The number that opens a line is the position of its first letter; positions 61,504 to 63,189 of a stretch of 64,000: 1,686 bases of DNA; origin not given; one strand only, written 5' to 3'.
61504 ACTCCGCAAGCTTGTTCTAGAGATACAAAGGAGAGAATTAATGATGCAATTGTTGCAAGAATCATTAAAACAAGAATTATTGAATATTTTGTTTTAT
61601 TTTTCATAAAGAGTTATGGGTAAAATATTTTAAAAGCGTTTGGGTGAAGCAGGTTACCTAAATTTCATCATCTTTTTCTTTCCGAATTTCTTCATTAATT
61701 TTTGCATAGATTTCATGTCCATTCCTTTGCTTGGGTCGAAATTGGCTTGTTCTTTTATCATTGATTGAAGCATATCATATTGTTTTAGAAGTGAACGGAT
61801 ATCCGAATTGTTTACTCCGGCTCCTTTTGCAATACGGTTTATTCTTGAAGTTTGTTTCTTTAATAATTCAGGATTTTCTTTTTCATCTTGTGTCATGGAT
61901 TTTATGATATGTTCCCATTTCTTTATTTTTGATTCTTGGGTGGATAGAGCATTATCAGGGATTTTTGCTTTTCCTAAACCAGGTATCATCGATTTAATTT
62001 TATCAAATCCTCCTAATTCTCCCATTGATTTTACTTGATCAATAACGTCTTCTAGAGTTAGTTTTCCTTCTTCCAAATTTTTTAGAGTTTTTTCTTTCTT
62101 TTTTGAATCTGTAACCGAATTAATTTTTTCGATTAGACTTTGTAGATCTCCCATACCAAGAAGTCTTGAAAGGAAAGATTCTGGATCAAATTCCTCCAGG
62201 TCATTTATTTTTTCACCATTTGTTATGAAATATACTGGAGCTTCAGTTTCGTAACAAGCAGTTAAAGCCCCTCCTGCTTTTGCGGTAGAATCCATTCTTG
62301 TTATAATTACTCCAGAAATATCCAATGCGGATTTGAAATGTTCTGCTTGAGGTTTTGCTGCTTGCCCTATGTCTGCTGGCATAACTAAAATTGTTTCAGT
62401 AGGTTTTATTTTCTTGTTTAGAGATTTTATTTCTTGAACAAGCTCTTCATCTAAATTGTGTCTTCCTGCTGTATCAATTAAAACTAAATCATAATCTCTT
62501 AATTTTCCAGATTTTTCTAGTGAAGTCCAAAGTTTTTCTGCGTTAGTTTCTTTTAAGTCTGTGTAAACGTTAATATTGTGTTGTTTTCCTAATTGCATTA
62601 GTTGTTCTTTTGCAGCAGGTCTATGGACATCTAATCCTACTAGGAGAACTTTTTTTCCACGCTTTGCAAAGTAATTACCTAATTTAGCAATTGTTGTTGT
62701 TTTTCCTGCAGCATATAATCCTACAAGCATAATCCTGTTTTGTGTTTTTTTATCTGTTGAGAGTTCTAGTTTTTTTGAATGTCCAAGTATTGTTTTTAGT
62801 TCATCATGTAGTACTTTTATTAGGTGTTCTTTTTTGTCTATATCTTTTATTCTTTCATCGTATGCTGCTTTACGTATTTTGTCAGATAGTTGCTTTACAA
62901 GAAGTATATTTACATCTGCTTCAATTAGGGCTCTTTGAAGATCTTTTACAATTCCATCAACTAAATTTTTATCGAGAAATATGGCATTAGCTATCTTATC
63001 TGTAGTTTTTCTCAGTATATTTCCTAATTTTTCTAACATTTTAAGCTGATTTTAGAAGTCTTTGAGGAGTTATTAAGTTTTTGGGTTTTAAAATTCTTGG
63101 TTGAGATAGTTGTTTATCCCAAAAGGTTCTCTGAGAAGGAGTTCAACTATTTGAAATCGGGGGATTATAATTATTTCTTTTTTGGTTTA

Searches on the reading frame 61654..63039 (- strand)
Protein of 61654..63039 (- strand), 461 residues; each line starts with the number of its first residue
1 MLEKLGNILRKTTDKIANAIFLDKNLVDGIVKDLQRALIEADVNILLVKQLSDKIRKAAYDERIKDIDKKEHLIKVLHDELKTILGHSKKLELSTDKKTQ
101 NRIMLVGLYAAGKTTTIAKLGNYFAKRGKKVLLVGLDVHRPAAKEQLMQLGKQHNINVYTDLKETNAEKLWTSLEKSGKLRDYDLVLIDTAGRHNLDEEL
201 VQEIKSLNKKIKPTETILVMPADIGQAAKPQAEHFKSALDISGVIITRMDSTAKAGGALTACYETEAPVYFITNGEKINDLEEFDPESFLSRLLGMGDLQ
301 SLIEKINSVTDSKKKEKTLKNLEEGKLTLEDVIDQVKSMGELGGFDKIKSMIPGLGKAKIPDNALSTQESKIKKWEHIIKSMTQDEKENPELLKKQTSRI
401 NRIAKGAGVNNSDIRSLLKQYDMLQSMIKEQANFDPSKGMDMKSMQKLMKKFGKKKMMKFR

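Call 62: search_protein_families(library=pfam, proteins=[window:61654-63039:-], max_evalue=0.00001)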
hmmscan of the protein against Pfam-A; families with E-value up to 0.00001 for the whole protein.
window:61654-63039:- (461 aa): 4 families
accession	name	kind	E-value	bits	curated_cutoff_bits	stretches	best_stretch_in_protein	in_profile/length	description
PF00448.28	SRP54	-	8.5e-64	215.2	22.7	1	101-295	2-196/196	SRP54-type protein, GTPase domain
PF02978.25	SRP_SPB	-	1.5e-26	93.1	27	1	326-428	1-91/91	Signal peptide binding domain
PF02881.24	SRP54_N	-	9.6e-11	42.2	22.4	1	6-81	2-75/75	SRP54-type protein, helical bundle domain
PF01656.29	CbiA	-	2.8e-09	37.4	25.4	1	111-255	10-89/125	CobQ/CobB/MinD/ParA nucleotide binding domain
